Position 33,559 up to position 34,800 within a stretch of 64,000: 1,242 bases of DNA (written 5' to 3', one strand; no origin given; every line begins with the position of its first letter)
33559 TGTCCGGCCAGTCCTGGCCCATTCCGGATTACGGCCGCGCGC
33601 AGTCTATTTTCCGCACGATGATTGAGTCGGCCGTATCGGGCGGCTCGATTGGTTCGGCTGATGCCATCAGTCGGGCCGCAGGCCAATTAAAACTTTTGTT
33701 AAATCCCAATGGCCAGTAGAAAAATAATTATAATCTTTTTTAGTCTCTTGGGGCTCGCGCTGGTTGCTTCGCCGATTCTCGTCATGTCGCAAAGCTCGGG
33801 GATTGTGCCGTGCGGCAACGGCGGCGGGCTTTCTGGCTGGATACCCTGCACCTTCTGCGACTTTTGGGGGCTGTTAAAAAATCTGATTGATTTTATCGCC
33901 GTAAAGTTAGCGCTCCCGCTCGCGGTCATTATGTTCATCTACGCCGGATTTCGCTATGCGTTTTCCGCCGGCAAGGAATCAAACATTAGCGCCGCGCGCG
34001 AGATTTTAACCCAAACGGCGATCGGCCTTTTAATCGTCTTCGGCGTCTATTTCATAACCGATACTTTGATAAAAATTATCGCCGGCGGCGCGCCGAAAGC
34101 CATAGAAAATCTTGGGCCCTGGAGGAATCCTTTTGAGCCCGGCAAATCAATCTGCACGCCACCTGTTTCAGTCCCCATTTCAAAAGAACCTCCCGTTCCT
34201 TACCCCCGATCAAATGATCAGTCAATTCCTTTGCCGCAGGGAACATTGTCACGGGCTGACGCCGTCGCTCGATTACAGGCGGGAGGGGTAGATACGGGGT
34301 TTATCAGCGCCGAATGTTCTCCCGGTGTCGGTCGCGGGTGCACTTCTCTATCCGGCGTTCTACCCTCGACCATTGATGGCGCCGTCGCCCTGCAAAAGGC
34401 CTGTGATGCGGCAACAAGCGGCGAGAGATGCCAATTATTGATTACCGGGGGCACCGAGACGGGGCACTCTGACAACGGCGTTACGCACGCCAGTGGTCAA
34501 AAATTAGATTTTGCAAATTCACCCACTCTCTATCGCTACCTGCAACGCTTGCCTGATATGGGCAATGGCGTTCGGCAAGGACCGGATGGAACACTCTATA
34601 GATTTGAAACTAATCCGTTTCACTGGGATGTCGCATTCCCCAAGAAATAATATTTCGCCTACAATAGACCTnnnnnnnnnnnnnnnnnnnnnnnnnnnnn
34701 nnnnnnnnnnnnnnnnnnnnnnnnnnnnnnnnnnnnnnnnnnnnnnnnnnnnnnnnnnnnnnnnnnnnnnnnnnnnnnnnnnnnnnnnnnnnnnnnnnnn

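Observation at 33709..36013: Tandem cluster of three T4SS-pilin-like paralogs, one fused to a peptidoglycan peptidase and one with three pilin modules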

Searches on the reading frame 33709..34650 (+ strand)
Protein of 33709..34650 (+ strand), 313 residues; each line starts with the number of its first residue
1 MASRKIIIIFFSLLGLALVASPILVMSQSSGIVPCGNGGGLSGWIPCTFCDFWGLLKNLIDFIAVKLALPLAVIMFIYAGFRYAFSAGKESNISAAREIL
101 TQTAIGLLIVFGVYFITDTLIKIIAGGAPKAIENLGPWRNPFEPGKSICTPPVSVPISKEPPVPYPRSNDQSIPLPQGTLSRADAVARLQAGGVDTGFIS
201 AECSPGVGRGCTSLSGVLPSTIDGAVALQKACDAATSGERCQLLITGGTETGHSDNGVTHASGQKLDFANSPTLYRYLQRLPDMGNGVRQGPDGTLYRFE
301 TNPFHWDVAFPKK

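Call 3: search_protein_families(library=pfam, proteins=[window:33709-34650:+], max_evalue=1)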
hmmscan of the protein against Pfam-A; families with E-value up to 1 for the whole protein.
window:33709-34650:+ (313 aa): 2 families
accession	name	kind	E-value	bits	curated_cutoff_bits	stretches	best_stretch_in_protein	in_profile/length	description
PF18895.5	T4SS_pilin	-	0.00061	20.2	26.6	1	64-118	16-69/71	Type IV secretion system pilin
PF04956.18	TrbC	-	0.0066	17.1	27.9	1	54-112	39-90/98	TrbC/VIRB2 pilin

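Call 4: search_protein_families(library=ncbifam, proteins=[window:33709-34650:+], max_evalue=1)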
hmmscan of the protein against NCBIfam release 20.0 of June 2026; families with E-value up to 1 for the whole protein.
window:33709-34650:+ (313 aa): 1 family
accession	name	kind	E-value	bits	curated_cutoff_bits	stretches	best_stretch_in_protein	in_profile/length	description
NF045848.1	MMCAP2_0566_fam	domain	0.048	12.9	90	1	67-123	64-119/322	MMCAP2_0566 family conjugal transfer protein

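Call 8: find_homologous_proteins(query=window:33709-34650:+)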
Query window:33709-34650:+ (313 aa): 6 proteins with E <= 0.001 among 2761 candidates.
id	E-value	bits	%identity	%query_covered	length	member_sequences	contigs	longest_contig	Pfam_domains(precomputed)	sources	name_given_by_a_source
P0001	3.3e-209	712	100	100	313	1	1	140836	-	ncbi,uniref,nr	ncbi:MAG: hypothetical protein HY220_02265 [Candidatus Sungbacteria bacterium]|uniref:Uncharacterize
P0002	6.1e-24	103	31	95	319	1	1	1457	PF18895.6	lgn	-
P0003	3.9e-21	94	35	80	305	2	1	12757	PF18895.6,PF04956.19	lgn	-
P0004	6.4e-14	70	29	89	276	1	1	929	PF18895.6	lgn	-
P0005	1.2e-13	69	32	40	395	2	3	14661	PF18895.6,PF01464.26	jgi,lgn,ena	-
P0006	2.7e-4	38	28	79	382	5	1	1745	-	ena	-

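Call 9: search_solved_structures(query=window:33709-34650:+, max_evalue=10, show_alignments=2)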
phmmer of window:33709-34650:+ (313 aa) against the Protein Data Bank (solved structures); distinct sequences matched with E-value up to 10: 0.

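Call 15: find_encoding_contigs(protein=P0003, flank=10000, max_places=3)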
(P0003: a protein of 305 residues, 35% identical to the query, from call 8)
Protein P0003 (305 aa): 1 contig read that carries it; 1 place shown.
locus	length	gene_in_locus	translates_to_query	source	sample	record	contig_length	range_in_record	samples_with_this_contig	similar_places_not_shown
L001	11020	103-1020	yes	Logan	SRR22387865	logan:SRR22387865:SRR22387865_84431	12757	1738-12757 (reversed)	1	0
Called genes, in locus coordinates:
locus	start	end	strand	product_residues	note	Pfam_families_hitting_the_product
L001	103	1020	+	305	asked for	PF04956:TrbC (weak), PF18895:T4SS_pilin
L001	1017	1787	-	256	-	PF01026:TatD_DNase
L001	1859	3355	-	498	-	PF00133:tRNA-synt_1, PF09334:tRNA-synt_1g, PF00133:tRNA-synt_1, PF01406:tRNA-synt_1e (weak)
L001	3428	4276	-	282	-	PF00892:EamA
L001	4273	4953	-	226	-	PF00590:TP_methylase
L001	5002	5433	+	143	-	-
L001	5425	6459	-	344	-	PF01594:AI-2E_transport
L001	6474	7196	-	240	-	PF01209:Ubie_methyltran, PF13489:Methyltransf_23, PF07021:MetW (weak), PF13847:Methyltransf_31, PF08241:Methyltransf_11, PF08242:Methyltransf_12, PF13649:Methyltransf_25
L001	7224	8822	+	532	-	PF04055:Radical_SAM, PF16199:Radical_SAM_C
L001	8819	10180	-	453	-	PF21799:MurD-like_N, PF08245:Mur_ligase_M, PF02875:Mur_ligase_C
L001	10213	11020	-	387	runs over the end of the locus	PF22025:ThiI_fer, PF02926:THUMP, PF02568:ThiI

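Call 16: find_encoding_contigs(protein=P0005, flank=10000, max_places=3)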
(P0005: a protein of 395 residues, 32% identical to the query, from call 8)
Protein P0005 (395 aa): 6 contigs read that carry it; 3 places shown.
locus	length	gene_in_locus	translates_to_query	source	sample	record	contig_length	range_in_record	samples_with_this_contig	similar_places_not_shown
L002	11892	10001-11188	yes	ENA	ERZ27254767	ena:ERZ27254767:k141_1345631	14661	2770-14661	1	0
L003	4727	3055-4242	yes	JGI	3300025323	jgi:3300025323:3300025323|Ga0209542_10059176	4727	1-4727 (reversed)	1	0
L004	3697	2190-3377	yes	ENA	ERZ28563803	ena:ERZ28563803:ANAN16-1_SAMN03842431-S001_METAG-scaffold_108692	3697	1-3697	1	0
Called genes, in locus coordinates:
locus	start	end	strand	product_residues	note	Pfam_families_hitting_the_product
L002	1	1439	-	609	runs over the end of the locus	PF00004:AAA, PF17862:AAA_lid_3, PF01434:Peptidase_M41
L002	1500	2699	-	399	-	PF21710:Spt6_S1 (faint), PF00575:S1, PF23459:S1_RRP5 (weak), PF00575:S1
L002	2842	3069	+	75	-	-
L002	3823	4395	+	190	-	PF20803:PaaX_M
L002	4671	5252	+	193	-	PF13483:Lactamase_B_3, PF12706:Lactamase_B_2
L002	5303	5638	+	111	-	-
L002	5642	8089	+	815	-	PF00521:DNA_topoisoIV, PF03989:DNA_gyraseA_C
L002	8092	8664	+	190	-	PF01135:PCMT, PF01209:Ubie_methyltran, PF13489:Methyltransf_23, PF05175:MTS, PF06325:PrmA, PF13847:Methyltransf_31, PF13649:Methyltransf_25, PF08241:Methyltransf_11, +3 more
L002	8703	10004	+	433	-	PF01547:SBP_bac_1, PF13416:SBP_bac_8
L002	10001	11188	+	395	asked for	PF18895:T4SS_pilin, PF01464:SLT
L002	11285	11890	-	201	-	?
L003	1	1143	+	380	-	?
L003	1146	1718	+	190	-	PF01135:PCMT, PF01209:Ubie_methyltran, PF13489:Methyltransf_23, PF05175:MTS, PF06325:PrmA, PF13847:Methyltransf_31, PF13649:Methyltransf_25, PF08241:Methyltransf_11, +3 more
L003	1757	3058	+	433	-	PF01547:SBP_bac_1, PF13416:SBP_bac_8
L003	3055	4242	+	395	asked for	PF18895:T4SS_pilin, PF01464:SLT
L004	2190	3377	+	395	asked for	PF18895:T4SS_pilin, PF01464:SLT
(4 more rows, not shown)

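Call 35: predict_structure(alignment_id=A4)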
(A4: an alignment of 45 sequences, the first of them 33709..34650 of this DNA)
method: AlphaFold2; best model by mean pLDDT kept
length: 313 residues; sequences in the alignment: 45
mean_pLDDT: 76.5   pTM: 0.54
mean pLDDT of the five models: 76.5, 75.6, 75.4, 75.1, 72.6
residues with pLDDT >= 90: 109; 70-90: 107; 50-70: 55; < 50: 42
segments of 3 or more residues with pLDDT < 50: 28-31, 36-44, 132-148, 150-156
pLDDT, mean of each block of 10 residues (from residue 1): 75 76 54 46 51 74 81 87 90 91 88 82 67 42 42 48 53 80 93 82 58 89 97 92 90 77 93 94 94 94 89 83
secondary structure, 60 per line:
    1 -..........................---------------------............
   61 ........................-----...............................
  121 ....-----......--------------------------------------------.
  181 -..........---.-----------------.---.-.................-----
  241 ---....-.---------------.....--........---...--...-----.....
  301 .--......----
elements in order: H2-27 H49-84 H90-124 H130-135 H182-191 H219-235 E244-247 E265-269 H272-279 E283-285 E288-290 E296-301 E304-309

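Call 42: fold_search(model_id=the predicted structure, library=pdb)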
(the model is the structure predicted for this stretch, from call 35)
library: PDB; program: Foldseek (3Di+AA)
matches with E <= 10: 132; with E <= 0.001: 0
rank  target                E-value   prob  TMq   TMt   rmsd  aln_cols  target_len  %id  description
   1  6lgq_C                1.2e-01  0.28  0.20  0.27  22.1       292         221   10  The crystal complex structure of histidine kinase and response regulator (released 2020-12-09)
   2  8a7f_B                7.2e-01  0.08  0.18  0.16  16.1       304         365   10  Crystal structure of a chimeric LOV-Histidine kinase SB2F1-I66R mutant (asymmetrical variant, trigonal form with long  (released 2024-01-10)
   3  4mvb_C                7.6e-01  0.38  0.11  0.17   6.8        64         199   17  42F3 pCPB7/H-2Ld Complex (released 2015-08-19)
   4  9j4s_I                8.1e-01  0.35  0.11  0.17   6.3        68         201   13  Structural basis for recognition of SARS-CoV-2 conserved nucleocapside epitopes by dominant T cell receptors (released 2025-08-13)
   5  8vc9_F                8.6e-01  0.08  0.18  0.15  18.8       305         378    7  Hybrid response regulator LvrB from Leptospira / phosphorylated REC form (released 2024-12-18)
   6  8gvi_A                1.1e+00  0.28  0.11  0.16   6.3        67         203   15  The complex between H25-11 TCR and HLA-A24 bound to HIV-1 Nef138-8 peptide (released 2022-10-19)
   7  4n5e_C                1.2e+00  0.35  0.09  0.13   2.0        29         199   21  42F3 TCR pCPA12/H-2Ld complex (released 2015-08-19)
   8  8gvg_A                1.4e+00  0.23  0.10  0.15   5.3        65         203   14  The complex between public TCR TD08 and HLA-A24 bound to HIV-1 Nef138-8 (2F) peptide (released 2022-10-19)
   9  3tf7_G                1.4e+00  0.23  0.11  0.15   6.6        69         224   14  42F3 QL9/H2-Ld complex (released 2011-12-07)
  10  3e2h_B                1.4e+00  0.23  0.10  0.27   5.7        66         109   17  Structure of the m67 high-affinity mutant of the 2C TCR in complex with Ld/QL9 (released 2008-11-04)
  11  1tcr_A                1.4e+00  0.20  0.10  0.16   7.2        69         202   13  MURINE T-CELL ANTIGEN RECEPTOR 2C CLONE (released 1997-03-12)
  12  1i9e                  1.5e+00  0.23  0.11  0.28   5.7        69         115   16  TCR DOMAIN (released 2001-12-05)
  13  4mxq_C                1.5e+00  0.21  0.11  0.16   6.6        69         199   14  42F3 TCR pCPC5/H-2Ld Complex (released 2015-08-19)
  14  2icw_K                1.5e+00  0.18  0.10  0.26   7.0        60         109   18  Crystal structure of a complete ternary complex between TCR, superantigen, and peptide-MHC class II molecule (released 2007-03-20)
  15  4k7k_A                1.5e+00  0.11  0.20  0.17  18.6       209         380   14  Crystal structures of CusC review conformational changes accompanying folding and transmembrane channel formation (released 2013-10-16)
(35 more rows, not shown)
